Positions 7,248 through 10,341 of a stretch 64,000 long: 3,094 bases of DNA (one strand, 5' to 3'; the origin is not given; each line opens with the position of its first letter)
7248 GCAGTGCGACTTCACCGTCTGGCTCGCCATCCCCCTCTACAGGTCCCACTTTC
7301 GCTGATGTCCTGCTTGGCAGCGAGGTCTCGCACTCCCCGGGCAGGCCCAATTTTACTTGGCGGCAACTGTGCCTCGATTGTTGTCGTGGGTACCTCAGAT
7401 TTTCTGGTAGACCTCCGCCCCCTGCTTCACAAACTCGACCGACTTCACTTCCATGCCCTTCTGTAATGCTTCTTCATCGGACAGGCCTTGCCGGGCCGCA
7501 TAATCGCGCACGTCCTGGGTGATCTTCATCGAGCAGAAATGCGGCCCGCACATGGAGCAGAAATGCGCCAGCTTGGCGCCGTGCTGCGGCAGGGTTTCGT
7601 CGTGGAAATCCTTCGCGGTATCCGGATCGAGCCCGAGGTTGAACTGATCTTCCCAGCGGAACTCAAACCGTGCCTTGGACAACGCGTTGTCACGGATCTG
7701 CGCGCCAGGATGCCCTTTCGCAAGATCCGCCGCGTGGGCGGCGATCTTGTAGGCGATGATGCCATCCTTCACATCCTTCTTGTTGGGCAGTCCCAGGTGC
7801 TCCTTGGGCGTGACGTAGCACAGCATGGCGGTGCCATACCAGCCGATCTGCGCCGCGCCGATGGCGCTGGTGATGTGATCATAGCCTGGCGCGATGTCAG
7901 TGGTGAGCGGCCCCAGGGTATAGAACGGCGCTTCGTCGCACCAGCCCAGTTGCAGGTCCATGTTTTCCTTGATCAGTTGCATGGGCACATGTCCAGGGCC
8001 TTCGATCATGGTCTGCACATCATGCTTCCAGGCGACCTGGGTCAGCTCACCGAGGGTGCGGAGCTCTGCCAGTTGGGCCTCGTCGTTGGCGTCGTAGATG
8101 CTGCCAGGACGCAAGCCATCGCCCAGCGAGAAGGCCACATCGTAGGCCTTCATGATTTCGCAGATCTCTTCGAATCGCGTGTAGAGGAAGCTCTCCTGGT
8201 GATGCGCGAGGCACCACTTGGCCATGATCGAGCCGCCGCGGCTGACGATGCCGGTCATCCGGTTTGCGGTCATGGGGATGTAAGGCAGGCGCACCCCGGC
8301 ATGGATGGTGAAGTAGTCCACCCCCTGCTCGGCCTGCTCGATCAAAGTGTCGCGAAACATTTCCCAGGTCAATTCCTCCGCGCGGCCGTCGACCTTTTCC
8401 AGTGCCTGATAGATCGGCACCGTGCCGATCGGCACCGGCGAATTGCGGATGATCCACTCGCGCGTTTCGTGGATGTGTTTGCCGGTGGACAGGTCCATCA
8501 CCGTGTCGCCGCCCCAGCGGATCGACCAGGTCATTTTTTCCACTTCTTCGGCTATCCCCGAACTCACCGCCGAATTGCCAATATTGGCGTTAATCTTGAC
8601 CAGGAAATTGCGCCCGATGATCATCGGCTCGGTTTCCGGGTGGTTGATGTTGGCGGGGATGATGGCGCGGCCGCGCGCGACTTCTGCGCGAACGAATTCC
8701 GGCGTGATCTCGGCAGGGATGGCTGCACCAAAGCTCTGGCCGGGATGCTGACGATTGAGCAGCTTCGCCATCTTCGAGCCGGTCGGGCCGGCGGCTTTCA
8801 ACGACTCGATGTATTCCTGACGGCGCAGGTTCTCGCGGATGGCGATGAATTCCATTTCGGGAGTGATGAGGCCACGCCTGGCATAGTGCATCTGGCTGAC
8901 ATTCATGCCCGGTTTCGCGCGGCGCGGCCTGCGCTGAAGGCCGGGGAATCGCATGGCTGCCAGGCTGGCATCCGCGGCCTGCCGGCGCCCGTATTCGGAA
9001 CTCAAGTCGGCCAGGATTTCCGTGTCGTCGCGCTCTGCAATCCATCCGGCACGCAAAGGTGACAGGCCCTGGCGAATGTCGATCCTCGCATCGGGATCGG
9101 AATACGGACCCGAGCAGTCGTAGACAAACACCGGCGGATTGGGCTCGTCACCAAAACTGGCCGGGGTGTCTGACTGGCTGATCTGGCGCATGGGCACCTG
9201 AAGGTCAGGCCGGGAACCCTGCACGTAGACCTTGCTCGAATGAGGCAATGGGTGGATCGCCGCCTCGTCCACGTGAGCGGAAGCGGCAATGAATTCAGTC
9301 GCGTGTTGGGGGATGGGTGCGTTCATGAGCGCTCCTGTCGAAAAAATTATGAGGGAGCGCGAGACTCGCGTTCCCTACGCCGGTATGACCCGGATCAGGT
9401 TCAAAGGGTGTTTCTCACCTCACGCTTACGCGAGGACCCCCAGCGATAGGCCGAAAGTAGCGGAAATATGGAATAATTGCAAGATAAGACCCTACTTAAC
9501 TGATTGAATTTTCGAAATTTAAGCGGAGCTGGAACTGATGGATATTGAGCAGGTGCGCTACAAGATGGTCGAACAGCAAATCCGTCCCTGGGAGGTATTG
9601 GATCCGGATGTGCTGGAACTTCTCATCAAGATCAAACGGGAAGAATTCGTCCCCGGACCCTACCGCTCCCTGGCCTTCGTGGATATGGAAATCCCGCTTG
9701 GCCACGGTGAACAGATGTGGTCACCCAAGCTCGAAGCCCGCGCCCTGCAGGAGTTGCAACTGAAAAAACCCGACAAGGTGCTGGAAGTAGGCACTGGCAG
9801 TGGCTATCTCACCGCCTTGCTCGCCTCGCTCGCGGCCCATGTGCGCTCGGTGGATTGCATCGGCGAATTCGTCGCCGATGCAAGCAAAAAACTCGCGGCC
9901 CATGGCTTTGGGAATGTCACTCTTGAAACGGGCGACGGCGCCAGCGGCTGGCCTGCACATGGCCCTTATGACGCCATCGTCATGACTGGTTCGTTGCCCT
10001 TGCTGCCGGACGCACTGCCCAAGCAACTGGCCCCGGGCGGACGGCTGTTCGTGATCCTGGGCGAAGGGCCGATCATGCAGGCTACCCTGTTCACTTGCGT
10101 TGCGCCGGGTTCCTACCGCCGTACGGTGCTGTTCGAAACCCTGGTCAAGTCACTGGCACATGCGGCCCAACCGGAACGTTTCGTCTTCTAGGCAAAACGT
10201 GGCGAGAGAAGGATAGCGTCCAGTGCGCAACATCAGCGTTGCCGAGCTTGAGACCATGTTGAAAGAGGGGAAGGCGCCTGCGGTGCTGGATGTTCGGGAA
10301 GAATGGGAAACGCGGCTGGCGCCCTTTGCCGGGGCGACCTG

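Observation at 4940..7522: Three copies of the thiC 3' end delimit two single-gene cassettes: an apparent integration hotspot at the end of thiC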

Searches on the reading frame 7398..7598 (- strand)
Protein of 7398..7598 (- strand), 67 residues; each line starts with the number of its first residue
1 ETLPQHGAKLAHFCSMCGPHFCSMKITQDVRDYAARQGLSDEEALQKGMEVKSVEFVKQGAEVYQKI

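Call 38: find_related_loci(query=window:7398-7598:-, collection=viral_contigs, flank=8000)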
Query seq(67 aa) (67 aa) in viral_contigs; peptide patterns used: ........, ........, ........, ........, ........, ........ (x = any residue, [..] = any of these).
36 stretches matched a pattern; 1 encode a relative of the query (tblastn E <= 1e-3); 1 distinct loci.
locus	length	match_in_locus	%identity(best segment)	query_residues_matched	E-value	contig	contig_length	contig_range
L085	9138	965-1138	66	9-66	2e-26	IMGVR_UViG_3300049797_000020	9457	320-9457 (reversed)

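Call 42: search_protein_families(library=pfam, proteins=[L085:75-416:-, L085:435-827:-, L085:1273-1641:+, L085:1598-1927:+, L085:2887-3534:+, L085:3705-5627:-, L085:5624-6166:-, L085:6213-7772:-, L085:7777-8847:-], max_evalue=0.01)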
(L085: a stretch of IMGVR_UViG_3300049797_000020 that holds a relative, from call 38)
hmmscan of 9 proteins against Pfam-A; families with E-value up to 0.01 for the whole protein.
L085:75-416:- (113 aa): 0 families

L085:435-827:- (130 aa): 0 families

L085:1273-1641:+ (122 aa): 0 families

L085:1598-1927:+ (109 aa): 0 families

L085:2887-3534:+ (215 aa): 0 families

L085:3705-5627:- (640 aa): 0 families

L085:5624-6166:- (180 aa): 5 families
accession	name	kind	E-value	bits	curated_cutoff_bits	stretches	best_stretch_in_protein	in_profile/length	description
PF13384.12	HTH_23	-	3.8e-06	27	24.6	1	34-66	8-39/50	Homeodomain-like domain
PF01527.26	HTH_Tnp_1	-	0.00013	22.5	24.1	1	31-93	9-73/75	Transposase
PF20901.3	Sf6_terminase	-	0.00036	21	27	1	30-97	2-70/106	Bacteriophage Sf6, terminase small subunit-like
PF13542.12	HTH_Tnp_ISL3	-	0.0065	16.4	27.4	0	35-64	18-46/51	Helix-turn-helix domain of transposase family ISL3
PF01381.28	HTH_3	-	0.0089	16.5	23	0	41-66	6-31/55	Helix-turn-helix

L085:6213-7772:- (519 aa): 1 family
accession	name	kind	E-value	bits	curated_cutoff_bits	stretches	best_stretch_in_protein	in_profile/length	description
PF13148.11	DUF3987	-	1.3e-47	163.2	27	1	74-444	1-362/364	Protein of unknown function (DUF3987)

L085:7777-8847:- (356 aa): 1 family
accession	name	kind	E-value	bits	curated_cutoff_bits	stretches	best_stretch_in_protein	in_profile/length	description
PF01807.25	Zn_ribbon_DnaG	-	9.6e-19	67.5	24.9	1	12-90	14-91/98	CHC2 zinc finger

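Call 45: find_related_loci(query=A2, collection=viral_contigs, flank=10000)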
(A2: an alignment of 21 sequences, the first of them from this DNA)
Query A2 (66 aa) in viral_contigs; peptide patterns used: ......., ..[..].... (x = any residue, [..] = any of these).
17 stretches matched a pattern; 1 encode a relative of the query (tblastn E <= 1e-3); 1 distinct loci.
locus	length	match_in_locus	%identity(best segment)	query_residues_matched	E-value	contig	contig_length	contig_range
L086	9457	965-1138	66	8-65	2e-26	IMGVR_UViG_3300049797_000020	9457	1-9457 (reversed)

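Call 47: search_protein_families(library=phrogs, proteins=[L085:75-416:-, L085:435-827:-, L085:1273-1641:+, L085:1598-1927:+, L085:2887-3534:+, L085:3705-5627:-, L085:5624-6166:-], max_evalue=0.001)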
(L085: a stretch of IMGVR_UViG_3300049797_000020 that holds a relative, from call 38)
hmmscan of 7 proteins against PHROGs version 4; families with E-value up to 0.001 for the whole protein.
L085:75-416:- (113 aa): 0 families

L085:435-827:- (130 aa): 0 families

L085:1273-1641:+ (122 aa): 0 families

L085:1598-1927:+ (109 aa): 0 families

L085:2887-3534:+ (215 aa): 1 family
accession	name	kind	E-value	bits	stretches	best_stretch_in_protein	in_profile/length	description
phrog_37148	-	unknown function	2.3e-27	96.9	1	45-208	19-181/210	-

L085:3705-5627:- (640 aa): 3 families
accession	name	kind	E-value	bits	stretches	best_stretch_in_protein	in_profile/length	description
phrog_2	-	head and packaging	2.7e-08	34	1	136-283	337-435/807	terminase large subunit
phrog_26724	-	unknown function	2.2e-05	25.1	1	71-218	44-191/192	-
phrog_24361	-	head and packaging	2.7e-05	25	1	477-598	13-133/162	terminase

L085:5624-6166:- (180 aa): 9 families
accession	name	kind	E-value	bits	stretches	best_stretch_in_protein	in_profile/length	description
phrog_4102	-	head and packaging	3.3e-15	57.7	1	28-139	14-136/166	terminase small subunit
phrog_309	-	head and packaging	1e-06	30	1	27-80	140-192/319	terminase small subunit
phrog_1482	-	head and packaging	1.1e-06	29.3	1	27-88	13-78/147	terminase small subunit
phrog_664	-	DNA, RNA and nucleotide metabolism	5.4e-06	27.4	1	15-66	22-74/210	DNA binding protein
phrog_4044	-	head and packaging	1.8e-05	25.3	1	17-91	12-86/180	terminase small subunit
phrog_8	-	transcription regulation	4.5e-05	24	1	18-80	65-127/346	transcriptional regulator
phrog_7344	-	head and packaging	0.00046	21.4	1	33-89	17-72/161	terminase small subunit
phrog_1729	-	unknown function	0.00053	21.1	1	23-67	71-115/142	-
phrog_151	-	integration and excision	0.0008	19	1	23-73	122-173/582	transposase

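Call 93: search_dna_similar(query=window:7398-7595:-, collection=phages, mode=protein, max_evalue=0.001, max_rows=20)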
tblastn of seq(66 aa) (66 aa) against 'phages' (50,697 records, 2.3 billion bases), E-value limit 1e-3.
Records with a match: 5; places in all: 5; records where one place covers at least 80% of the query: 5.
Best place of each record, by identity: <60% 5.
By first word of the organism name: Salmonella 3; Acinetobacter 2.
By host as written in the record: - 2; Homo sapiens 2; Salmonella enterica subsp. enterica serovar Kentucky 1.
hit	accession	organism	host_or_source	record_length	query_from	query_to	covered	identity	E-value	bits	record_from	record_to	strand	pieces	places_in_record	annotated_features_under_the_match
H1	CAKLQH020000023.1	Acinetobacter phage MD-2021a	not known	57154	1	65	98%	57.4%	7e-14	69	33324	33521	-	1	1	thiC: thiamine biosynthesis protein ThiC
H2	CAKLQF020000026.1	Acinetobacter phage MD-2021a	not known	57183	1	65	98%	57.4%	7e-14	69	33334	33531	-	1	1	thiC: thiamine biosynthesis protein ThiC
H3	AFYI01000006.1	Salmonella enterica subsp. enterica serovar Infantis str. ...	Homo sapiens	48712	1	65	98%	56.9%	4e-16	76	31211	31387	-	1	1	thiamine biosynthesis protein ThiC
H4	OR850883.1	Salmonella phage S.Kent 1-2-1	Salmonella enterica subsp. enterica ...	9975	1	65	98%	55.4%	1e-15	74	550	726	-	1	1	record has no annotation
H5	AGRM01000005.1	Salmonella enterica subsp. houtenae str. ATCC BAA-1581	Homo sapiens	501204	1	65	98%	55.4%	2e-15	74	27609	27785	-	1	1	thiamine biosynthesis protein ThiC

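Call 95: get_annotated_region(hit=H1, flank=7000)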
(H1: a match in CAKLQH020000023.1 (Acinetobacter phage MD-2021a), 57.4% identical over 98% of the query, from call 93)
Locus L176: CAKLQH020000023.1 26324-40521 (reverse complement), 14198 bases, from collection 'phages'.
description: Acinetobacter phage MD-2021a strain 5899STDY8049191 genome assembly, contig: ERS3583567SCcontig000023, whole genome shotgun sequence.
organism: Acinetobacter phage MD-2021a (NCBI taxid 2899278)
taxonomy: Viruses; Duplodnaviria; Heunggongvirae; Uroviricota; Caudoviricetes
host: -; source: not known; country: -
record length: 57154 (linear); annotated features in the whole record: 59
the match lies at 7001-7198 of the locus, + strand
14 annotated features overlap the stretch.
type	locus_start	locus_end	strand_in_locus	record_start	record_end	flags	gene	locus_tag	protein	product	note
CDS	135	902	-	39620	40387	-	phoU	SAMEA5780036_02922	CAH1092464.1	phosphate transport system regulatory protein PhoU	-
CDS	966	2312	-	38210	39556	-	tolC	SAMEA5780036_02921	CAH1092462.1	outer membrane protein TolC precursor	-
CDS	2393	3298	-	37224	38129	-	-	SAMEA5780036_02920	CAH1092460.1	putative DMT superfamily transporter inner membrane protein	-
CDS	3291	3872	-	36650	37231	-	yjdC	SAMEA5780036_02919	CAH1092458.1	putative transcriptional regulator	-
CDS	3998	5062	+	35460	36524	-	-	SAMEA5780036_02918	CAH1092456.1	Uncharacterised protein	-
CDS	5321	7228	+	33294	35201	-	thiC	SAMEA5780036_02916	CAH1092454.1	thiamine biosynthesis protein ThiC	-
CDS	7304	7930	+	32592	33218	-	yqiE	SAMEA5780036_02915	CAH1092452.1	ADP-ribose pyrophosphatase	-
CDS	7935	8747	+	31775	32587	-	cpdA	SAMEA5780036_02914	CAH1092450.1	cyclic 3',5'-adenosine monophosphate phosphodiesterase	-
CDS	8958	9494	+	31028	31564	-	dksA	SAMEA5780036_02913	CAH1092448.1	RNA polymerase-binding transcription factor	-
CDS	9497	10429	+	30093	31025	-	yadB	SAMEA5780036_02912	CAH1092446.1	glutamyl-Q tRNA(Asp) synthetase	-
CDS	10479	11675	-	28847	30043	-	ftsW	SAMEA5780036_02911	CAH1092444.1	cell division protein FtsW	-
CDS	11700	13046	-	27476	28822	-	murD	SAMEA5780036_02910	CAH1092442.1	UDP-N-acetylmuramoylalanine--D-glutamate ligase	-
CDS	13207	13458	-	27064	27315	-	-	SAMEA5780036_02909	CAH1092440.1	Uncharacterised protein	-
CDS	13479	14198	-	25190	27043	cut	feoB_2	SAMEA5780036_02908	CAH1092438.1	ferrous iron transport protein B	-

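Call 96: get_annotated_region(hit=H4, flank=5000)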
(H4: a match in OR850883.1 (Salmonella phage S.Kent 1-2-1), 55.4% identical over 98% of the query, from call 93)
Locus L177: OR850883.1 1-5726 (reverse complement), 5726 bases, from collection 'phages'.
description: UNVERIFIED_ORG: Salmonella phage S.Kent 1-2-1 clone NODE_11_length_9975_cov_3.553748 genomic sequence.
organism: Salmonella phage S.Kent 1-2-1 (NCBI taxid 3113840)
taxonomy: Viruses
host: Salmonella enterica subsp. enterica serovar Kentucky; source: wastewater; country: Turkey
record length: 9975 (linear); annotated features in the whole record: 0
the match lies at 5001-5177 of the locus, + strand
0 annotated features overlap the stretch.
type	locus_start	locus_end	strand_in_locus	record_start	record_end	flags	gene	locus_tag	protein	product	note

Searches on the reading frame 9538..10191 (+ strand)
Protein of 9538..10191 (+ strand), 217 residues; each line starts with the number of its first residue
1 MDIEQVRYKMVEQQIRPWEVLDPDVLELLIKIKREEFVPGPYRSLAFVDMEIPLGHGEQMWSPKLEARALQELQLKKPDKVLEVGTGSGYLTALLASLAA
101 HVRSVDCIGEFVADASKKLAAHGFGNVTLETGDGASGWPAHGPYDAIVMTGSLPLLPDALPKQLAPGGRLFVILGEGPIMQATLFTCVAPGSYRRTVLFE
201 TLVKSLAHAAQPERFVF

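Call 5: search_protein_families(library=pfam, proteins=[window:9538-10191:+], max_evalue=0.01)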
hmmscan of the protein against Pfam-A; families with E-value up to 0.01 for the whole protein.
window:9538-10191:+ (217 aa): 9 families
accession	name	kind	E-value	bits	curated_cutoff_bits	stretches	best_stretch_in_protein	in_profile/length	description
PF01135.25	PCMT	-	3.9e-39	135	20.3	1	9-176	5-175/210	Protein-L-isoaspartate(D-aspartate) O-methyltransferase (PCMT)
PF13649.12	Methyltransf_25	-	8.4e-10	39.7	27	1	81-159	1-80/97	Methyltransferase domain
PF13847.12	Methyltransf_31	-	1.3e-07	31.8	27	1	76-156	2-87/145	Methyltransferase domain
PF08242.18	Methyltransf_12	-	1.6e-06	29.2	30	1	82-158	1-80/98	Methyltransferase domain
PF00398.26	RrnaAD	-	3e-06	27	24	1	61-121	14-74/263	Ribosomal RNA adenine dimethylase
PF13489.12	Methyltransf_23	-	4.1e-06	27.1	27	1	68-161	11-98/164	Methyltransferase domain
PF08241.18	Methyltransf_11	-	6.2e-05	24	21.2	1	82-158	1-75/95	Methyltransferase domain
PF05175.20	MTS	-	0.00053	20.1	23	1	70-149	24-104/170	Methyltransferase small domain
PF13679.12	Methyltransf_32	-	0.0056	17.1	27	1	71-127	18-82/143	Methyltransferase domain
